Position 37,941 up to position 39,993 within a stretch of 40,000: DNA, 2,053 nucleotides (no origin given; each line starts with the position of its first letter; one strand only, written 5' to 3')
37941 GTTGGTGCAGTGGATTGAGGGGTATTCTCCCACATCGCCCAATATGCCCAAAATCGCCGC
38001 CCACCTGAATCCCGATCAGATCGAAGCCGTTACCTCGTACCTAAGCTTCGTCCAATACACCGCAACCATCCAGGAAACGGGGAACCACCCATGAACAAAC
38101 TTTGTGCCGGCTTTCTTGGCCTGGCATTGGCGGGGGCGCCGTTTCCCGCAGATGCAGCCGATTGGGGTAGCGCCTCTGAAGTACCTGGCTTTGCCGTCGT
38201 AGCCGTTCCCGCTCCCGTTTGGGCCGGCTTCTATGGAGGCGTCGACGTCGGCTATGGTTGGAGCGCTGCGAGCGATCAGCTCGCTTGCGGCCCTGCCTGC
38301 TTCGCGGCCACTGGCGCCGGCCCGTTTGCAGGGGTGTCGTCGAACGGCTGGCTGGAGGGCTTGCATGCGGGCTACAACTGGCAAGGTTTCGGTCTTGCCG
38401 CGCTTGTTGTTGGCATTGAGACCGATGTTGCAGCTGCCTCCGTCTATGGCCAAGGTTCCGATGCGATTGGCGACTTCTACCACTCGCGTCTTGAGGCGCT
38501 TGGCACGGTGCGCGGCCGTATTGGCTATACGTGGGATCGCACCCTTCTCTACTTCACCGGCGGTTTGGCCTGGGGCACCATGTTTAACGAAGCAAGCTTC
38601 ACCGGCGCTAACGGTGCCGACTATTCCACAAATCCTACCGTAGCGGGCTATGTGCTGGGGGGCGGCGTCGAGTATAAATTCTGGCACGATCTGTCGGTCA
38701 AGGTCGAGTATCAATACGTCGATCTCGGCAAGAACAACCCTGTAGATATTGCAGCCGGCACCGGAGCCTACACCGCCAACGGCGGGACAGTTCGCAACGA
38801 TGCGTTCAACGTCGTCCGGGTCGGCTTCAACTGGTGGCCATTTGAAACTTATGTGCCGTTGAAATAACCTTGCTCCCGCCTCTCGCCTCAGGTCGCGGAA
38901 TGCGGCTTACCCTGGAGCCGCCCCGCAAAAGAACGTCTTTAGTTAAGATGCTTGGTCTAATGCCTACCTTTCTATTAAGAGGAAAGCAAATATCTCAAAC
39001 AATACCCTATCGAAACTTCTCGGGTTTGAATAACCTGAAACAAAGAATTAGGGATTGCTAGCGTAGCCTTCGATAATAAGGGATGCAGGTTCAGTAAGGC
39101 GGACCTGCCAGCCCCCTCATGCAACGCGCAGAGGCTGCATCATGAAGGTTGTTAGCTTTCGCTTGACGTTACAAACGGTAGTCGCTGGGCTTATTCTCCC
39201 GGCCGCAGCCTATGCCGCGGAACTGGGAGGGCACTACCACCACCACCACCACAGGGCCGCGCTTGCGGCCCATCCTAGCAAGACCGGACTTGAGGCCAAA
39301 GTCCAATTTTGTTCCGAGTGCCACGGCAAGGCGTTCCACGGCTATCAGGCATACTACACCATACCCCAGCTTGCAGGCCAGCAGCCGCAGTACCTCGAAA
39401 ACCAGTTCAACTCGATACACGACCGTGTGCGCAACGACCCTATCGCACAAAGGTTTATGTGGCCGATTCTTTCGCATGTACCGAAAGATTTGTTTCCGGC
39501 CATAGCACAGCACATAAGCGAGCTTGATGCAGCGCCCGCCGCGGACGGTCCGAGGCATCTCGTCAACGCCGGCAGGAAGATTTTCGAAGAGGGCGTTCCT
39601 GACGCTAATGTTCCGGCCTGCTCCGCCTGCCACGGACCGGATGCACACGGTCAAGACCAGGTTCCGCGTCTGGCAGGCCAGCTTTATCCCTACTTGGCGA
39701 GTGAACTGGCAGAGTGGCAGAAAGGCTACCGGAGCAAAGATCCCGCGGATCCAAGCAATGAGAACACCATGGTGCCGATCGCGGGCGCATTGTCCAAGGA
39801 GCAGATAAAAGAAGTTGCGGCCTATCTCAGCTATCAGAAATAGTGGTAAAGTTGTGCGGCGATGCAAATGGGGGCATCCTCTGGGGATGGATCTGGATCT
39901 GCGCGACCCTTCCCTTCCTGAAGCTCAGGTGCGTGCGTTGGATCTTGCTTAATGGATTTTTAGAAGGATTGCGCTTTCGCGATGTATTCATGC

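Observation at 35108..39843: Cyc2-like cytochrome-porin with three dihaem c4 cytochromes and an OMP: possible outer-membrane electron-transfer / Fe(II)-oxidation module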

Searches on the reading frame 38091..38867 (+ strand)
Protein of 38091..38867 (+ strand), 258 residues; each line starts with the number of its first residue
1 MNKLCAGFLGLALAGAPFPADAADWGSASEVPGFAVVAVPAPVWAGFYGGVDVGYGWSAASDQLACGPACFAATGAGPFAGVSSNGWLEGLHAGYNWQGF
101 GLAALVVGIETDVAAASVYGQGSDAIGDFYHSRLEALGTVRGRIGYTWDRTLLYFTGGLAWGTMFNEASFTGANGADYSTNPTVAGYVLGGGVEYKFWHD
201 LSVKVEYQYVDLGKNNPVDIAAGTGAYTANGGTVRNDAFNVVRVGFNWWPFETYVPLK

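Call 3: search_protein_families(library=pfam, proteins=[window:38091-38867:+], max_evalue=0.1)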
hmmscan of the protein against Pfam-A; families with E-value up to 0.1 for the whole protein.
window:38091-38867:+ (258 aa): 3 families
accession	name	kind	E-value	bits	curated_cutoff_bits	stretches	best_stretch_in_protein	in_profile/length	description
PF13505.12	OMP_b-brl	-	3.2e-12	47.4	28.7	1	36-241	6-169/175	Outer membrane protein beta-barrel domain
PF01389.23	OmpA_membrane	-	8e-06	26.2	21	1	47-219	6-159/180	OmpA-like transmembrane domain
PF02530.20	Porin_2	-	9e-05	22.5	22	1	76-220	219-339/357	Porin subfamily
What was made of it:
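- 38091..38867 (+): G4: 8-strand Omp25/Omp31/OmpA-type outer-membrane beta-barrel, 258 aa, translationally coupled to G3 (ATGA overlap). PF13505 at 47.4 bits: call 3.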

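Call 4: search_protein_families(library=ncbifam, proteins=[window:38091-38867:+], max_evalue=0.1)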
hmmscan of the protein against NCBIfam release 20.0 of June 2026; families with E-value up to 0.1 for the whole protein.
window:38091-38867:+ (258 aa): 2 families
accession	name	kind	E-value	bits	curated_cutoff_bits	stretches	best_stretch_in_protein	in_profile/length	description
NF008071.1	PRK10808.1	equivalog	0.00062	19.2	277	1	34-218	15-186/358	porin OmpA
NF050140.1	CLIBASIA_05150_VF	equivalog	0.025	14.1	220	1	87-218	78-197/216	CLIBASIA_05150 family virulence factor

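Call 73: find_homologous_proteins(query=window:38091-38867:+, max_evalue=0.001)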
Query window:38091-38867:+ (258 aa): 857 proteins with E <= 0.001 among 8000 candidates; the best 120 are listed.
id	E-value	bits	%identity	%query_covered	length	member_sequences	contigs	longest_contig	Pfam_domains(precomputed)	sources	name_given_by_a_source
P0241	9.0e-170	582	100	100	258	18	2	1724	PF13505.13,PF01389.24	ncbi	-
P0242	1.3e-116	407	73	93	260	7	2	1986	PF13505.13,PF01389.24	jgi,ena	jgi:outer membrane immunogenic protein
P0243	1.0e-114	401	72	100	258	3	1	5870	PF13505.13,PF01389.24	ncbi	-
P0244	1.1e-114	401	72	100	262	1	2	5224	PF13505.13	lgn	-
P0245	5.2e-114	399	71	100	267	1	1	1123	PF13505.13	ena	-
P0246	5.8e-114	399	75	89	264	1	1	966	PF13505.13,PF01389.24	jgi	-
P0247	1.5e-112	394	75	91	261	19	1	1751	PF13505.13,PF01389.24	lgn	-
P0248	8.3e-111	388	71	92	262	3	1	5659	PF13505.13,PF01389.24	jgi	jgi:outer membrane immunogenic protein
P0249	5.5e-109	382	70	100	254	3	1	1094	PF13505.13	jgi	-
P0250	5.1e-107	376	74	88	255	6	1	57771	PF13505.13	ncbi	ncbi:MAG: outer membrane protein [Rhodomicrobium sp.]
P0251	2.1e-105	370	71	91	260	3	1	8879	PF13505.13,PF01389.24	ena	-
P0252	2.2e-101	357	68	91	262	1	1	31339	PF13505.13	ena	-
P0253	2.7e-100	354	64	100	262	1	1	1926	PF13505.13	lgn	-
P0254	4.0e-100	353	66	100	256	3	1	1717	PF13505.13,PF01389.24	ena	-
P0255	5.1e-98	346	68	90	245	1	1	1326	PF13505.13,PF01389.24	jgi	-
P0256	2.1e-93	331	61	100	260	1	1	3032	PF13505.13,PF01389.24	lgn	-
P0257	1.4e-92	328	63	100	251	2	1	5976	PF13505.13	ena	-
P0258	7.3e-91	323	58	93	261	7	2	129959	PF13505.13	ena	-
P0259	1.8e-90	322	59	93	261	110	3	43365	PF13505.13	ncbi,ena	-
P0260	1.6e-89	318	67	88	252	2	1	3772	PF13505.13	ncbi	-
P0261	2.3e-89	318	59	93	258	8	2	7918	PF13505.13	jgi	-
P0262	9.0e-88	313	62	84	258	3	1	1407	PF13505.13,PF01389.24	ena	-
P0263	1.3e-87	312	59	100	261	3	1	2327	PF13505.13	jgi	-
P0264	2.8e-87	311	59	100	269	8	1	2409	PF13505.13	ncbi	-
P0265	1.1e-86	309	58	100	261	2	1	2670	PF13505.13,PF01389.24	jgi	jgi:outer membrane immunogenic protein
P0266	1.6e-83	299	60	88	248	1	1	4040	PF13505.13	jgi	jgi:outer membrane immunogenic protein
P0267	5.5e-83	297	59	100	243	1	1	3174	PF13505.13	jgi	-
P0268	1.2e-79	286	58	88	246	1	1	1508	PF13505.13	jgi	jgi:outer membrane immunogenic protein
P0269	1.9e-76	275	61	85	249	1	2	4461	PF13505.13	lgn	-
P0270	2.8e-76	275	57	100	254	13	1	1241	PF13505.13,PF01389.24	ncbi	-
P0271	3.2e-76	275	56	100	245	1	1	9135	PF13505.13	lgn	-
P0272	3.7e-75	271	54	100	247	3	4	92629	PF13505.13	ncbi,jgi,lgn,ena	-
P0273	4.8e-74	268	54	100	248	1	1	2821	PF13505.13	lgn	-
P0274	9.3e-74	267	57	100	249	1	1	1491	PF13505.13,PF01389.24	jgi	jgi:outer membrane immunogenic protein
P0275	1.1e-73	266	56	97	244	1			PF13505.13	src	-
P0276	4.7e-72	261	55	100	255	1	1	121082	PF13505.13,PF01389.24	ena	-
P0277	1.0e-71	260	55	100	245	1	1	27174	PF13505.13,PF01389.24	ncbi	-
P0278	9.4e-71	257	53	100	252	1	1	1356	PF13505.13,PF01389.24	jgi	jgi:outer membrane immunogenic protein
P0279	3.4e-70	255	55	100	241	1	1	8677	PF13505.13,PF01389.24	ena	-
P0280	1.2e-69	253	54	100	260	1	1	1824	PF13505.13,PF01389.24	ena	-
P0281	1.2e-68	250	52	100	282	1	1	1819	PF13505.13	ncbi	-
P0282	1.6e-68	249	57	100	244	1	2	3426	PF13505.13,PF01389.24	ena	-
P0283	3.1e-68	249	54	100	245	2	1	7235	PF13505.13,PF01389.24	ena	-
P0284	3.5e-68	248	52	100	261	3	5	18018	PF13505.13,PF01389.24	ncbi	ncbi:MAG: outer membrane protein [Rhodomicrobium sp.]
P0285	4.3e-68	248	53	100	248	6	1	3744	PF13505.13,PF01389.24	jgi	jgi:outer membrane immunogenic protein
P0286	4.4e-68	248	56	100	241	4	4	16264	PF13505.13,PF01389.24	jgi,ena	-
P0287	4.6e-68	248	55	100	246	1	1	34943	PF13505.13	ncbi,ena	-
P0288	6.2e-68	248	52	100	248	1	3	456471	PF13505.13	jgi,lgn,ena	jgi:outer membrane immunogenic protein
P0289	2.9e-67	245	58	85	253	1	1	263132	PF13505.13,PF01389.24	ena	-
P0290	6.4e-67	244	54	100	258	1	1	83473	PF13505.13,PF01389.24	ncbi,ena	-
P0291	1.8e-66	243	58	85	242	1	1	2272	PF13505.13,PF01389.24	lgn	-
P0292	2.0e-66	243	55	100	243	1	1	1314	PF13505.13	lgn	-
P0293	3.0e-66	242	52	100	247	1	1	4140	PF13505.13,PF01389.24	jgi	jgi:outer membrane immunogenic protein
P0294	5.2e-65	238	52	100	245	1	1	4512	PF13505.13,PF01389.24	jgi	jgi:outer membrane immunogenic protein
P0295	7.9e-65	237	52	100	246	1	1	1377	PF13505.13,PF01389.24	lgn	-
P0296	3.1e-64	235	51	100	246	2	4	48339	PF13505.13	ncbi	ncbi:MAG: outer membrane protein [Rhodomicrobium sp.]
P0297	6.3e-64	234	50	100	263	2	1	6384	PF13505.13,PF01389.24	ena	-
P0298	1.2e-63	234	56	85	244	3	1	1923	PF13505.13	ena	-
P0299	1.6e-63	233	55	100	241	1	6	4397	PF13505.13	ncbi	-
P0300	3.0e-63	232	54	100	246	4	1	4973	PF13505.13,PF01389.24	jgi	jgi:outer membrane immunogenic protein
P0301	4.1e-63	232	58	85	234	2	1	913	PF13505.13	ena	-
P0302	9.0e-63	231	49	100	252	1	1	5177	PF13505.13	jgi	jgi:outer membrane immunogenic protein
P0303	1.5e-62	230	53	100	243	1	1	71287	PF13505.13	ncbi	ncbi:MAG: outer membrane protein [Rhodomicrobium sp.]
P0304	2.5e-62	229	50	100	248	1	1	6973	PF13505.13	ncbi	ncbi:MAG: outer membrane beta-barrel protein [Rhodomicrobium sp.]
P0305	2.7e-62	229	55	100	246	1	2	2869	PF13505.13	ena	-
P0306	8.6e-62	227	56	85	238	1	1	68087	PF13505.13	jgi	jgi:outer membrane immunogenic protein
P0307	4.6e-60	222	50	100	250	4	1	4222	PF13505.13,PF01389.24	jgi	jgi:outer membrane immunogenic protein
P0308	8.0e-60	221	52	100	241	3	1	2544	PF13505.13,PF01389.24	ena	-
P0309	8.8e-60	221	52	85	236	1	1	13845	PF13505.13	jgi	jgi:outer membrane immunogenic protein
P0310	1.3e-59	220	49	99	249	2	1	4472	PF13505.13,PF01389.24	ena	-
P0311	1.9e-59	220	50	100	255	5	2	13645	PF13505.13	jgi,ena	jgi:outer membrane immunogenic protein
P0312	2.1e-58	216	48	100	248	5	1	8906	PF13505.13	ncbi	ncbi:MAG: outer membrane beta-barrel protein [Rhodomicrobium sp.]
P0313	8.8e-58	214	49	100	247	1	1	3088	PF13505.13,PF01389.24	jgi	jgi:outer membrane immunogenic protein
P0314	4.3e-53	199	49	100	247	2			PF13505.13,PF01389.24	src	-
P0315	1.2e-52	197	53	85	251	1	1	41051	PF13505.13,PF01389.24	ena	-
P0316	2.3e-51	193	59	65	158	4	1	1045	PF13505.13,PF01389.24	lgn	-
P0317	1.4e-49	187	52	83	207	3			PF13505.13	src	-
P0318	3.0e-49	186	46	100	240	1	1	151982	PF13505.13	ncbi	-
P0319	2.9e-46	176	47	90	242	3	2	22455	PF13505.13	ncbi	ncbi:MAG: outer membrane protein [Rhodomicrobium sp.]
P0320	3.1e-46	176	44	99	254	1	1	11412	PF13505.13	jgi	jgi:outer membrane immunogenic protein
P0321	1.6e-45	174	47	99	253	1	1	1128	PF13505.13,PF01389.24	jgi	jgi:outer membrane immunogenic protein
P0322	1.8e-45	174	60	59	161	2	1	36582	PF13505.13,PF01389.24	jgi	jgi:outer membrane immunogenic protein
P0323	3.4e-45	173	47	90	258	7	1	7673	PF13505.13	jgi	jgi:outer membrane immunogenic protein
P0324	5.4e-45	172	45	99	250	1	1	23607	PF13505.13,PF01389.24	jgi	jgi:outer membrane immunogenic protein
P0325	6.1e-45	172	48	83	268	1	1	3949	PF13505.13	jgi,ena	-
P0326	1.0e-44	171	44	93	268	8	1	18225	PF13505.13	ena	-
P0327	2.6e-44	170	46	92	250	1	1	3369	PF13505.13,PF01389.24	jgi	jgi:outer membrane immunogenic protein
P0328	8.3e-43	165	46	99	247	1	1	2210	PF13505.13,PF01389.24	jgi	jgi:outer membrane immunogenic protein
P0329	8.7e-43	165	59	58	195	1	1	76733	PF13505.13,PF01389.24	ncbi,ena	-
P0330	1.0e-42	165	45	99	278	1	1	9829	PF13505.13,PF01389.24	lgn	-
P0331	1.8e-42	164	43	93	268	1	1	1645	PF13505.13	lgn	-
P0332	6.2e-42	162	43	88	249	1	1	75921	PF02530.21,PF13505.13,PF01389.24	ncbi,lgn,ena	-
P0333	7.6e-42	162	44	93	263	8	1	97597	PF13505.13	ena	-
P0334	3.1e-41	160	41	99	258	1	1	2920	PF13505.13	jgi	jgi:outer membrane immunogenic protein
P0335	1.3e-40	158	47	83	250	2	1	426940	PF13505.13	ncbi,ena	-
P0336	4.8e-39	153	42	88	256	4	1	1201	PF13505.13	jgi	-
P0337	1.5e-38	151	45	80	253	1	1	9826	PF13505.13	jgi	jgi:outer membrane immunogenic protein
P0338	3.3e-38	150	45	84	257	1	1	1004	PF13505.13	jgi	jgi:outer membrane immunogenic protein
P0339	4.0e-38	150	42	96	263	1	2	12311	PF13505.13,PF01389.24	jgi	jgi:outer membrane immunogenic protein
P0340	6.3e-38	149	43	85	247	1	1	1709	PF13505.13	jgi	jgi:outer membrane immunogenic protein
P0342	6.4e-37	146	42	83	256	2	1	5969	PF13505.13,PF01389.24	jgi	jgi:outer membrane immunogenic protein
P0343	7.8e-37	146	40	99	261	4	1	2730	PF13505.13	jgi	jgi:outer membrane immunogenic protein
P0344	1.6e-36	145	48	78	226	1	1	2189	PF13505.13,PF01389.24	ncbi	-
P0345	1.9e-36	144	42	89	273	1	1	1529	PF13505.13,PF01389.24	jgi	jgi:outer membrane immunogenic protein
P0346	2.8e-36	144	50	60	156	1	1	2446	PF13505.13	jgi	-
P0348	5.7e-35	139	40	87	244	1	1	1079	PF02530.21,PF13505.13,PF01389.24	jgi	-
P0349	3.4e-34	137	40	87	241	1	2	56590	PF02530.21,PF13505.13,PF01389.24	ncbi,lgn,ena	-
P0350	3.5e-34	137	36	99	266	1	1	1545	PF13505.13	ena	-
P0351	1.2e-33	135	35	96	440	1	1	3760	PF13505.13,PF03797.26,PF01389.24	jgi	jgi:outer membrane immunogenic protein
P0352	6.3e-33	133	50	61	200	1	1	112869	PF13505.13,PF01389.24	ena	-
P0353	9.0e-33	132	44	80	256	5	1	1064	PF13505.13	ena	-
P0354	9.4e-33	132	45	80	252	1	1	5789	PF13505.13,PF01389.24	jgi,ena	-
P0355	9.8e-33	132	39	79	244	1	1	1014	PF13505.13,PF01389.24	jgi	jgi:outer membrane immunogenic protein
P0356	1.0e-32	132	45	80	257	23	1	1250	PF13505.13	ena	-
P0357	1.1e-32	132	45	64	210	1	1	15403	PF13505.13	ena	-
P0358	2.2e-32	131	44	80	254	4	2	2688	PF13505.13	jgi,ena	-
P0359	7.6e-32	129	39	93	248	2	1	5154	PF13505.13,PF01389.24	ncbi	ncbi:MAG: outer membrane beta-barrel protein [Rhodomicrobium sp.]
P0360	1.3e-31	128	41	83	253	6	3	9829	PF13505.13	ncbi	-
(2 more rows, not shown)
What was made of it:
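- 38091..38867 (+): Relatives are named 'outer membrane immunogenic protein': call 73.
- On Omp25/Omp31-type small outer-membrane beta-barrel (Pfam PF13505 OMP_b-brl): Relatives are named 'outer membrane immunogenic protein' (call 73).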

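Call 84: predict_structure(alignment_id=A2)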
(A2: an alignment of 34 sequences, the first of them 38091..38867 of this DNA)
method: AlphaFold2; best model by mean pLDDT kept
length: 258 residues; sequences in the alignment: 34
mean_pLDDT: 83.2   pTM: 0.77
mean pLDDT of the five models: 83.2, 82.1, 81.9, 81.8, 81.5
residues with pLDDT >= 90: 165; 70-90: 40; 50-70: 11; < 50: 42
segments of 3 or more residues with pLDDT < 50: 1-39, 256-258
pLDDT, mean of each block of 10 residues (from residue 1): 41 37 34 42 85 97 92 87 97 89 86 96 92 97 93 97 96 84 98 92 97 95 91 96 94 53
secondary structure, 60 per line:
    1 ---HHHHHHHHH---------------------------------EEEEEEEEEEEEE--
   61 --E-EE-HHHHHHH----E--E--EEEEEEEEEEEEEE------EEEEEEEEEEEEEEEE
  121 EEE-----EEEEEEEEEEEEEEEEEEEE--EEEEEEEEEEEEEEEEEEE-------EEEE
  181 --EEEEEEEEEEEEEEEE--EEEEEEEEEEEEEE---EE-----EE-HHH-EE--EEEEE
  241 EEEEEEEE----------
elements in order: H4-12 E46-58 H68-74 E85-98 E105-123 E129-148 E151-169 E177-180 E183-198 E201-214 E236-248
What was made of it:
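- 38091..38867 (+): AF2 model with pLDDT 83 and 8 long strands: call 84.
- On Omp25/Omp31-type small outer-membrane beta-barrel (Pfam PF13505 OMP_b-brl): The AF2 model shows 8 long strands at pLDDT 83 (call 84).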

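Call 86: fold_search(model_id=the predicted structure, library=pdb)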
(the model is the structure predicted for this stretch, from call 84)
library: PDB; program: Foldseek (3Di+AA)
matches with E <= 10: 760; with E <= 0.001: 35
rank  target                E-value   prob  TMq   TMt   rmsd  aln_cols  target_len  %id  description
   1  9a2m_MODEL_1_A        1.6e-08  1.00  0.53  0.41  10.9       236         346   18  Model of E. coli OmpA by in-cell photo-crosslinking MS and deep learning (released 2023-02-24)
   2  9fzd_A                2.0e-07  1.00  0.52  0.74   5.2       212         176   19  Structure of OmpA-long in complex with nanobody Nb39 (released 2024-07-17)
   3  9fzc_A                2.4e-07  1.00  0.50  0.72   5.2       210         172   17  Structure of OmpA-short in complex with nanobody Nb01 (released 2024-07-17)
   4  1bxw                  7.7e-07  1.00  0.41  0.57   6.7       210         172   18  OUTER MEMBRANE PROTEIN A (OMPA) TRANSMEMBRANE DOMAIN (released 1998-10-14)
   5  2f1v_A                6.1e-06  1.00  0.50  0.68   4.7       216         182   18  Outer membrane protein OmpW (released 2006-01-24)
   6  1qj9                  9.7e-06  1.00  0.36  0.56   6.8       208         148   12  CRYSTAL STRUCTURE OF THE OUTER MEMBRANE PROTEIN OMPX FROM ESCHERICHIA COLI (released 1999-10-06)
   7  1p4t                  2.3e-05  1.00  0.41  0.63   6.1       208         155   15  Crystal structure of Neisserial surface protein A (NspA) (released 2003-07-22)
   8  3qrc_A                2.4e-05  1.00  0.37  0.56   7.4       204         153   10  The crystal structure of Ail, the attachment invasion locus protein of Yersinia pestis, in complex with the heparin an (released 2011-11-23)
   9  3qrc_B                2.7e-05  1.00  0.37  0.54   7.5       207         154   10  The crystal structure of Ail, the attachment invasion locus protein of Yersinia pestis, in complex with the heparin an (released 2011-11-23)
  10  8qxp                  2.8e-05  1.00  0.47  0.64   5.5       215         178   17  Crystal structure of the outer membrane porin OmpW from Klebsiella pneumoniae (released 2024-01-24)
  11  1qjp                  3.6e-05  1.00  0.36  0.62   6.3       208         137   14  HIGH RESOLUTION STRUCTURE OF THE OUTER MEMBRANE PROTEIN A (OMPA) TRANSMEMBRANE DOMAIN (released 2000-06-30)
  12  3qra                  3.8e-05  1.00  0.38  0.57   6.4       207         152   11  The crystal structure of Ail, the attachment invasion locus protein of Yersinia pestis (released 2011-11-23)
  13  9a34_MODEL_1_A        4.0e-05  1.00  0.37  0.31  18.8       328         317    8  Model of E. coli OmpT by in-cell photo-crosslinking MS and deep learning (released 2023-02-24)
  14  2f1t_A                4.2e-05  1.00  0.46  0.62   5.8       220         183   18  Outer membrane protein OmpW (released 2006-01-24)
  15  1k24                  5.2e-05  1.00  0.32  0.33  14.0       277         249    8  Crystal Structure of the OpcA Outer Membrane Adhesin/Invasin from Neisseria meningitidis (released 2002-03-27)
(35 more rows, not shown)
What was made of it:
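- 38091..38867 (+): Foldseek matches to OmpA TM, OmpW and OmpX: call 86.
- On Omp25/Omp31-type small outer-membrane beta-barrel (Pfam PF13505 OMP_b-brl): Foldseek finds OmpA TM, OmpW and OmpX (call 86).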

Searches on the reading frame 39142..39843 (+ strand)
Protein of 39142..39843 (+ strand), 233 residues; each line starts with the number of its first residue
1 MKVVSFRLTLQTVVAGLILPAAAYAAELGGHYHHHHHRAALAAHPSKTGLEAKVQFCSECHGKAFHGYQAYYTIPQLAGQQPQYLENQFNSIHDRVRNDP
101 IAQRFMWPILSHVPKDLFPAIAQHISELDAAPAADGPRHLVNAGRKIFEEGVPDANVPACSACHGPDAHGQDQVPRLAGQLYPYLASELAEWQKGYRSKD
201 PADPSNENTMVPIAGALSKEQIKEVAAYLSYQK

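Call 3: search_protein_families(library=pfam, proteins=[window:39142-39843:+], max_evalue=0.1)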
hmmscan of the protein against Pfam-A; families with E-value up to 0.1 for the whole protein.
window:39142-39843:+ (233 aa): 3 families
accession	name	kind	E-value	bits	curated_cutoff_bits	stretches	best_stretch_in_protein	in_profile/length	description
PF00034.26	Cytochrom_C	-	5.2e-12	47.3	21.3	1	143-230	3-87/90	Cytochrome c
PF13442.11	Cytochrome_CBB3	-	9.1e-08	32.8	27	1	159-229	13-68/68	Cytochrome C oxidase, cbb3-type, subunit III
PF09086.16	DUF1924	-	0.006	17.3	22.5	0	141-172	8-41/96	Domain of unknown function (DUF1924)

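Call 4: search_protein_families(library=ncbifam, proteins=[window:39142-39843:+], max_evalue=0.1)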
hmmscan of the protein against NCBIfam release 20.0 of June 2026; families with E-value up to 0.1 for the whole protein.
window:39142-39843:+ (233 aa): 8 families
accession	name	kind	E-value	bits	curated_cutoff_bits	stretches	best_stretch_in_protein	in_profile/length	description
TIGR00782.1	ccoP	equivalog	7.3e-12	45.2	179.95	2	53-179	114-235/285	cytochrome-c oxidase, cbb3-type subunit III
NF049874.1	PdsA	exception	3.4e-10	40.1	330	2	48-200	19-172/198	periplasmic diheme shuttle PdsA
NF050122.1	bc1_QcrC_actin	exception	3.5e-05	23.3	200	1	133-179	33-71/253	cytochrome bc1 complex diheme cytochrome c subunit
NF045773.1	cytochro_C550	exception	0.00021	21.2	125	0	44-88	47-87/118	cytochrome c550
NF045774.1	cytochro_C551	exception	0.00024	21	118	0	42-69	35-62/110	cytochrome c551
NF011054.0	PRK14486.1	equivalog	0.00032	20.3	447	1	159-232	225-290/294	putative bifunctional cbb3-type cytochrome c oxidase subunit II/cytochrome c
NF052248.1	SorU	equivalog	0.043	14.1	100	0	144-165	1-18/72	SorU family sulfite dehydrogenase c-type cytochrome subunit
TIGR03872.1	cytochrome_MoxG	equivalog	0.049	13.8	147.8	0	157-186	52-80/133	cytochrome c(L), periplasmic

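Call 55: search_solved_structures(query=window:39142-39843:+, max_evalue=1e-10)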
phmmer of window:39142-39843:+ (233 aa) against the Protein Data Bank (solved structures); distinct sequences matched with E-value up to 1e-10: 5.
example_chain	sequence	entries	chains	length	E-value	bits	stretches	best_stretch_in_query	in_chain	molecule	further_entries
1h1o_A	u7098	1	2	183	1.9e-24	89.8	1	56-230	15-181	CYTOCHROME C-552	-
1etp_A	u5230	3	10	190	7.4e-17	65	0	140-229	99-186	CYTOCHROME C4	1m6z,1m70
6q2u_A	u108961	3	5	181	3.4e-14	56.3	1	51-229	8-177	Cytochrome c4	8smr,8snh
8uf3_A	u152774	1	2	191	2.7e-13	53.3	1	49-229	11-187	Cytochrome C4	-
5lo9_A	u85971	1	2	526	4.5e-12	49.3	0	120-230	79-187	Cytochrome C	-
